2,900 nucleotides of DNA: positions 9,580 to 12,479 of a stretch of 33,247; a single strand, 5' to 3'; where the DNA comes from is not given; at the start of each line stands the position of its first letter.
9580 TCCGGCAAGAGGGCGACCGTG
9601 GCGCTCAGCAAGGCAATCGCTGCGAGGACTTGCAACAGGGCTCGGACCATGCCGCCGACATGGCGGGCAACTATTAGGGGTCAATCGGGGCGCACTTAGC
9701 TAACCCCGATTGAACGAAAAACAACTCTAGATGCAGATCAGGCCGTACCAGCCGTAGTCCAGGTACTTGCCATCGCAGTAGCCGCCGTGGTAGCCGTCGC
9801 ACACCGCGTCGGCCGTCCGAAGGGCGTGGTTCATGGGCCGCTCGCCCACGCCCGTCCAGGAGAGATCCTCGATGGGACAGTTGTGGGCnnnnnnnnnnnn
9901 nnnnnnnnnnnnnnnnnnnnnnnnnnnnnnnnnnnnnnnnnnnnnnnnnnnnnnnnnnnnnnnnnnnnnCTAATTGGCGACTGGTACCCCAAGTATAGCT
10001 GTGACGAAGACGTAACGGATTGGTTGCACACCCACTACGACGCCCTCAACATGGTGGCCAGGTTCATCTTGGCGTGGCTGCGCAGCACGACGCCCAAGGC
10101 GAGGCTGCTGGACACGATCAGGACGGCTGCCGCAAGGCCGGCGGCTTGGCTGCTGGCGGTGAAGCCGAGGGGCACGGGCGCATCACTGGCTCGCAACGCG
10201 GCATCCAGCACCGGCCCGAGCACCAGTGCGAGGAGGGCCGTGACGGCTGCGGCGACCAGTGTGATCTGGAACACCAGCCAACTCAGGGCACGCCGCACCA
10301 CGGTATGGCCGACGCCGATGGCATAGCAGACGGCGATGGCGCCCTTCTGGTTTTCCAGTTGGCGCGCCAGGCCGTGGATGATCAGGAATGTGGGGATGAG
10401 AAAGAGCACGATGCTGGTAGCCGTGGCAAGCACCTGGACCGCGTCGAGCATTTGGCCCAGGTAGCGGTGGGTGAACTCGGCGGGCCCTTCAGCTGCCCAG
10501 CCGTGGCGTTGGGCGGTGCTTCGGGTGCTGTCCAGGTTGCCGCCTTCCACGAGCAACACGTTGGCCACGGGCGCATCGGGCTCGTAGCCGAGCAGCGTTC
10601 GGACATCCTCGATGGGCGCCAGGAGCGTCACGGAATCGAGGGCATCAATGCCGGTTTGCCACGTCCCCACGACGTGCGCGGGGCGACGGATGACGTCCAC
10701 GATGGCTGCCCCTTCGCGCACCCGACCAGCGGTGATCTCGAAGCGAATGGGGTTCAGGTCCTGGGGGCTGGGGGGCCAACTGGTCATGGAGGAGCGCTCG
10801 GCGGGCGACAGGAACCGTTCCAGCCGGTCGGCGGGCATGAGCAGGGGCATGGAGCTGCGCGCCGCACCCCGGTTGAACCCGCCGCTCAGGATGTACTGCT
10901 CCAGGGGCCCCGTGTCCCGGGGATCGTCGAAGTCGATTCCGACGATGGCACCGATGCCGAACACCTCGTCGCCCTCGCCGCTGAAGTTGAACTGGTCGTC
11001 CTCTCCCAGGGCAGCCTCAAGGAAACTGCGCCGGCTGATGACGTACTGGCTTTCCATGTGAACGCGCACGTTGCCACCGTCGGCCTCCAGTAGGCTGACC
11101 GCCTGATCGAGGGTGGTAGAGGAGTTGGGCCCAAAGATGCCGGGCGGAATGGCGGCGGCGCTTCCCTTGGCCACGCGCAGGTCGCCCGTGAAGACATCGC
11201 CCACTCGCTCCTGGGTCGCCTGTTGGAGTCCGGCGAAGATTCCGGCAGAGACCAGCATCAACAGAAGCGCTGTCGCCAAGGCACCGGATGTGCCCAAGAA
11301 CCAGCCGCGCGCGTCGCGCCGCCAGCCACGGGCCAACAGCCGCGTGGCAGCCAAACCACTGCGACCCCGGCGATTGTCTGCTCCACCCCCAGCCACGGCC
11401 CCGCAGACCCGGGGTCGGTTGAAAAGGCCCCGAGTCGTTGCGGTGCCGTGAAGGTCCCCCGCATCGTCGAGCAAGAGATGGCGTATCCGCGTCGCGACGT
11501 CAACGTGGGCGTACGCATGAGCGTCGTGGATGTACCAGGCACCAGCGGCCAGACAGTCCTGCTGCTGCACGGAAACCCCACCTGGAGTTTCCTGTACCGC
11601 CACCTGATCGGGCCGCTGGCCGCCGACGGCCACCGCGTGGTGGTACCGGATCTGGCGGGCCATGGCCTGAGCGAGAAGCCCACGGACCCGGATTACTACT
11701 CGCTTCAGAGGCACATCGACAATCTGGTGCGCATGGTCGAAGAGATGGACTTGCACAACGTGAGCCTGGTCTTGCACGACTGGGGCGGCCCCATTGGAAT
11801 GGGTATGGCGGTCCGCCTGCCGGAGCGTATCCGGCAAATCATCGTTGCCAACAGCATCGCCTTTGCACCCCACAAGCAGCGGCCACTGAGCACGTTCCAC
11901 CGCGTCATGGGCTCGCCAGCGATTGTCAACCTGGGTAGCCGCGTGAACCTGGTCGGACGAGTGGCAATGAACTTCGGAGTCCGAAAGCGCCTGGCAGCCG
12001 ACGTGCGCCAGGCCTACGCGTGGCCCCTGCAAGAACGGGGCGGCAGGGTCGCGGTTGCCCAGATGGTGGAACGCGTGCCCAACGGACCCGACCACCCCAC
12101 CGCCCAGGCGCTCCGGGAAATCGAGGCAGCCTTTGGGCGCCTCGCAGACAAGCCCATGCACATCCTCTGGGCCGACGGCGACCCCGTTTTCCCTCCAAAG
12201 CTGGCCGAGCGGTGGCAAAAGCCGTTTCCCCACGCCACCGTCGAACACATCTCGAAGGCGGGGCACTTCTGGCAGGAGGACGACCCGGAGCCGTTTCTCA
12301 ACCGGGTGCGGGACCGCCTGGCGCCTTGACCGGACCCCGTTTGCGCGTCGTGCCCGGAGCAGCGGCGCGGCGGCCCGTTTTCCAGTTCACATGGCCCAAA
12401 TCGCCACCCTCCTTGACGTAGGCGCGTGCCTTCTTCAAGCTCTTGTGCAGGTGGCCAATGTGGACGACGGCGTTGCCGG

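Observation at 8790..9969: Tandem array of four paralogous genes for small secreted four-Cys peptides with a conserved YGWYG-x-C-[IL] C-terminus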

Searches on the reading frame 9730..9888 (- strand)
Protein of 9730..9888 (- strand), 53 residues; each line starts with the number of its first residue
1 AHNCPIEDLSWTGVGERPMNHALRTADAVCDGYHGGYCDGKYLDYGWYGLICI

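Call 39: search_solved_structures(query=A3, max_evalue=10, show_alignments=3)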
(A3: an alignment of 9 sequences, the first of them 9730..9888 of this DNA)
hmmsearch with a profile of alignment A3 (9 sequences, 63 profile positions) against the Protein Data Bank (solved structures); distinct sequences matched with E-value up to 10: 0.

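Call 46: predict_structure(alignment_id=A3)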
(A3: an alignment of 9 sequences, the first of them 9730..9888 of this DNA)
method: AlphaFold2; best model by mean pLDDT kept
length: 53 residues; sequences in the alignment: 9
mean_pLDDT: 56.7   pTM: 0.37
mean pLDDT of the five models: 56.7, 54.0, 51.9, 42.9, 42.0
residues with pLDDT >= 90: 0; 70-90: 8; 50-70: 28; < 50: 17
segments of 3 or more residues with pLDDT < 50: 1-4, 33-37, 45-50
pLDDT, mean of each block of 10 residues (from residue 1): 52 72 64 49 48 51
secondary structure, 60 per line:
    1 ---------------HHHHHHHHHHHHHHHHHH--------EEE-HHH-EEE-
elements in order: H16-33 E42-44 E50-52

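Call 66: fold_search(model_id=the predicted structure, library=pdb)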
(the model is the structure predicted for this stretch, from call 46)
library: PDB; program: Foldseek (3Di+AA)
matches with E <= 10: 0; with E <= 0.001: 0
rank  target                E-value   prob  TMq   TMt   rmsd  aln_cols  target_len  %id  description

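Call 70: find_homologous_proteins(query=A7, max_evalue=10)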
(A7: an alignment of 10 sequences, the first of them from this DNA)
Query A7 (10 sequences) (53 aa, profile of the alignment): 10 proteins with E <= 10 among 72 candidates.
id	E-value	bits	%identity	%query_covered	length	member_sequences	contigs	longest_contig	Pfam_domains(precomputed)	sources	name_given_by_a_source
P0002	1.7e-24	103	73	91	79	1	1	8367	-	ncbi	-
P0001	4.0e-24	102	100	100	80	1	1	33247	-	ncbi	-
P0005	1.0e-22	98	75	98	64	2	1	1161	-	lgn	-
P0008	5.3e-22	95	46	91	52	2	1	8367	-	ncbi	-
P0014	1.9e-21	94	46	91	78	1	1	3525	-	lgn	-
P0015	3.3e-20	90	65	91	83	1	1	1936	-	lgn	-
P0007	5.8e-16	76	54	92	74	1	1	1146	-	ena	-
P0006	8.0e-13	66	57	57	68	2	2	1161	-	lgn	-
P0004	1.9e-12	65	64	68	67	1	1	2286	-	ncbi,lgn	-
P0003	3.0e-11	61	73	49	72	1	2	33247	-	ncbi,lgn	-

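Call 73: find_encoding_contigs(protein=P0015, flank=5000)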
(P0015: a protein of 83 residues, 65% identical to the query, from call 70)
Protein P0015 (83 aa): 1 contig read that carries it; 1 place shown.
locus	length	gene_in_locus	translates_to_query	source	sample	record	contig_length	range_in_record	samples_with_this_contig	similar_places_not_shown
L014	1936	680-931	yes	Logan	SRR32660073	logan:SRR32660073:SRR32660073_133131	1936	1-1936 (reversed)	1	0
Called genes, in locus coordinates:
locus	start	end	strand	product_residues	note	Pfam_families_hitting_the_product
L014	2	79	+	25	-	?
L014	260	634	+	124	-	-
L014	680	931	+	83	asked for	-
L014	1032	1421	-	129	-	PF00903:Glyoxalase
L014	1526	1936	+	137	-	?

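Call 74: find_encoding_contigs(protein=P0014, flank=5000)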
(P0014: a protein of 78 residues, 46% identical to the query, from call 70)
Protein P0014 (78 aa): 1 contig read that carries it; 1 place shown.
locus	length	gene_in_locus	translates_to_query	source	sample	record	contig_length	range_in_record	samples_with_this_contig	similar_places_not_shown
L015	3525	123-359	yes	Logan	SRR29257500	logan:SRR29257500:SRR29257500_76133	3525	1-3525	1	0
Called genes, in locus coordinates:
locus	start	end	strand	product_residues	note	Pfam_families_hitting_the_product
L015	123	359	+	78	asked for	-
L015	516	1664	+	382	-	PF02771:Acyl-CoA_dh_N, PF02770:Acyl-CoA_dh_M, PF00441:Acyl-CoA_dh_1, PF08028:Acyl-CoA_dh_2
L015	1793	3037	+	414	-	PF00108:Thiolase_N, PF02803:Thiolase_C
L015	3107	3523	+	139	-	?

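Call 78: find_related_loci(query=A7, collection=viral_contigs, flank=5000)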
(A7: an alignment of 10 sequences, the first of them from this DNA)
Query A7 (53 aa) in viral_contigs; peptide patterns used: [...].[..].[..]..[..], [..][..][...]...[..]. (x = any residue, [..] = any of these).
33 stretches matched a pattern, but none encodes a relative of the query by tblastn (E <= 1e-3).

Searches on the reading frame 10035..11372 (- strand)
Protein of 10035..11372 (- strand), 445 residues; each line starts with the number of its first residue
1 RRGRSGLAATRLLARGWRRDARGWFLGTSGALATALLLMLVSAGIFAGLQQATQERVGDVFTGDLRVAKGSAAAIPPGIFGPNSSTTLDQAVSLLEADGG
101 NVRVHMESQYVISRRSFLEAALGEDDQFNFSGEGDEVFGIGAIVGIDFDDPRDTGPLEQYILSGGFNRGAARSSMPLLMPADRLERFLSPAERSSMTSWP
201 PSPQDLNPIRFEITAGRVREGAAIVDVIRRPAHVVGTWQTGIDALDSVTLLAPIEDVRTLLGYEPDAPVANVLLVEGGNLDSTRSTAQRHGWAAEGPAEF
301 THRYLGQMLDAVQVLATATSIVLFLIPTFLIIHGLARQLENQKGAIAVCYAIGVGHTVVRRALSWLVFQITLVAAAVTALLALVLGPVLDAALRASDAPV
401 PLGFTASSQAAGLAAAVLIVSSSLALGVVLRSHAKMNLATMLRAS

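Call 28: search_protein_families(library=pfam, proteins=[window:10035-11372:-], max_evalue=1)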
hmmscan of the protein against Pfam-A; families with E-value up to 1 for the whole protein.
window:10035-11372:- (445 aa): 2 families
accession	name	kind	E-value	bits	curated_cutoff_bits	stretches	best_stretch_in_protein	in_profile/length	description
PF22570.1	LiaF-TM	-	0.12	13.7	27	1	314-383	20-88/98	LiaF transmembrane domain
PF00392.27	GntR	-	0.17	12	27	0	351-367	33-49/64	Bacterial regulatory proteins, gntR family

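Call 48: search_solved_structures(query=window:10035-11372:-, max_evalue=10, show_alignments=2)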
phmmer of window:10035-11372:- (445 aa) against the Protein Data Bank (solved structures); distinct sequences matched with E-value up to 10: 0.

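Call 49: search_protein_families(library=ncbifam, proteins=[window:10035-11372:-], max_evalue=1)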
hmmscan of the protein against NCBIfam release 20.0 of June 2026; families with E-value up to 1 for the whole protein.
window:10035-11372:- (445 aa): 0 families

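Call 50: find_homologous_proteins(query=window:10035-11372:-, max_evalue=0.001)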
Query window:10035-11372:- (445 aa): 5 proteins with E <= 0.001 among 8000 candidates.
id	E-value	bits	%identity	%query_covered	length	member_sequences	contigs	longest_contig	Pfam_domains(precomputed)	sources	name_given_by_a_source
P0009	4.0e-283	957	100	100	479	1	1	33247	-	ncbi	-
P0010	5.9e-228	775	81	100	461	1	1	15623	-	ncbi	-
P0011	3.5e-89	318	42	98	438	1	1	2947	-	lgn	-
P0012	2.9e-70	255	39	99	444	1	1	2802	PF02687.28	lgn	-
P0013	2.4e-55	206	38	80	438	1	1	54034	-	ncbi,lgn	-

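Call 52: search_protein_families(library=pfam, alignment_id=A5, max_evalue=1)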
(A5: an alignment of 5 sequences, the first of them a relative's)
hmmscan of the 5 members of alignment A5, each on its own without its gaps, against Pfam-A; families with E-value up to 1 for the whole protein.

A. member 1, P0009 (479 aa): 1 family
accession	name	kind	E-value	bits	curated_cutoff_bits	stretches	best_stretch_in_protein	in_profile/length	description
PF22570.1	LiaF-TM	-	0.12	13.7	27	1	348-417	20-88/98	LiaF transmembrane domain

B. families by the number of members that match (of 5 scanned): 4 families
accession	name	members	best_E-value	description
PF02687.27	FtsX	4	1.3e-07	FtsX-like permease C-terminal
PF22570.1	LiaF-TM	2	0.05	LiaF transmembrane domain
PF03707.21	MHYT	1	0.00041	Bacterial signalling protein N terminal repeat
PF16982.10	Flp1_like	1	0.13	Putative Flagellin, Flp1-like, domain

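Call 53: find_encoding_contigs(protein=P0013, flank=8000, max_places=3)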
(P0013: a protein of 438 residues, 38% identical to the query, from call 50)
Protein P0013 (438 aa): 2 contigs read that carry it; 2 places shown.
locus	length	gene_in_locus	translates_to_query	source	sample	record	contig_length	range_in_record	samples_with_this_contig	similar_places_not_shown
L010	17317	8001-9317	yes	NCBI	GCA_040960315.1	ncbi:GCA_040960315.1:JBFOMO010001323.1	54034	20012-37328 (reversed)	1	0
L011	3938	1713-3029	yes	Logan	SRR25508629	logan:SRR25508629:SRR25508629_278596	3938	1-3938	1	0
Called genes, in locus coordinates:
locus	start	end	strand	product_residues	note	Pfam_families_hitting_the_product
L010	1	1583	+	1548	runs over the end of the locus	PF01833:TIG, PF20144:TIG_SUH (faint), PF01833:TIG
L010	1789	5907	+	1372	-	PF00041:fn3 (weak)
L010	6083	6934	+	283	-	PF18030:Rimk_N, PF07478:Dala_Dala_lig_C (faint), PF14397:ATPgrasp_ST (faint), PF02655:ATP-grasp_3 (weak), PF08443:RimK, PF02955:GSH-S_ATP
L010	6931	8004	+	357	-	PF24827:AstE_AspA_cat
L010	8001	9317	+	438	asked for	-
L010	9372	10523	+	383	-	PF02771:Acyl-CoA_dh_N, PF02770:Acyl-CoA_dh_M, PF00441:Acyl-CoA_dh_1, PF08028:Acyl-CoA_dh_2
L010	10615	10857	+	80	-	-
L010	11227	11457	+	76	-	PF15919:HicB_lk_antitox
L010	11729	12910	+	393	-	PF00108:Thiolase_N, PF00109:ketoacyl-synt (weak), PF02803:Thiolase_C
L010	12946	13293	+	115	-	-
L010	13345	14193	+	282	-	PF02737:3HCDH_N, PF00725:3HCDH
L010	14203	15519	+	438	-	-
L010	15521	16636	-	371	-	PF12802:MarR_2 (faint), PF13412:HTH_24 (faint), PF24266:HTH_HVO_0163_N (faint)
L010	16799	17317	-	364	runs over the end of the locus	-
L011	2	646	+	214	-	?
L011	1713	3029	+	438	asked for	-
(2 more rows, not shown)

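Call 54: find_encoding_contigs(protein=P0011, flank=5000, max_places=3)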
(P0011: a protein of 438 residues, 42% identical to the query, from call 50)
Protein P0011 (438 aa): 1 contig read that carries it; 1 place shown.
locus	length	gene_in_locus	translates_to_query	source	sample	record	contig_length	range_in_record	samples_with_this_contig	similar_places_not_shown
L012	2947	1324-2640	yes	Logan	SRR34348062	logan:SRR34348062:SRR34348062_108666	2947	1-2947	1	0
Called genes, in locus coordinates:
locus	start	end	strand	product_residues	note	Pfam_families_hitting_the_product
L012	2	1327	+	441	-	?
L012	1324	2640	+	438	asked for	-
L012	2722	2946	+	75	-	?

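Call 55: find_encoding_contigs(protein=P0012, flank=5000, max_places=3)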
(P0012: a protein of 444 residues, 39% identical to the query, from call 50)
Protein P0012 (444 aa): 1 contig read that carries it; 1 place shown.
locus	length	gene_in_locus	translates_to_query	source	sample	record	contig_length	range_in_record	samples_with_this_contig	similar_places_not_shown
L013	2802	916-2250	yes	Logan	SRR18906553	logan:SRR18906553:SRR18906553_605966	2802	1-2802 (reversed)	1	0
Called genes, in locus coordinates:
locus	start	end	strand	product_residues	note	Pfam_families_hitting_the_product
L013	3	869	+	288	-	?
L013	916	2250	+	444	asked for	PF02687:FtsX (weak)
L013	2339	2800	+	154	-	?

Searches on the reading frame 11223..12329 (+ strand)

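Call 9: search_protein_families(library=pfam, proteins=[window:11223-12329:+], max_evalue=0.001)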
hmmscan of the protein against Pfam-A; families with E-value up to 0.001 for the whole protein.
window:11223-12329:+ (368 aa): 3 families
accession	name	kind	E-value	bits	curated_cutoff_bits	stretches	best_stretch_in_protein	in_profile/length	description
PF00561.26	Abhydrolase_1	-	1.5e-27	97.3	25.8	1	111-355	2-245/245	alpha/beta hydrolase fold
PF12697.13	Abhydrolase_6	-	2.1e-20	74.7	26.3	1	112-359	1-215/217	Alpha/beta hydrolase family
PF12146.15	Hydrolase_4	-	4e-09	36.6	27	1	110-334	5-216/239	Serine aminopeptidase, S33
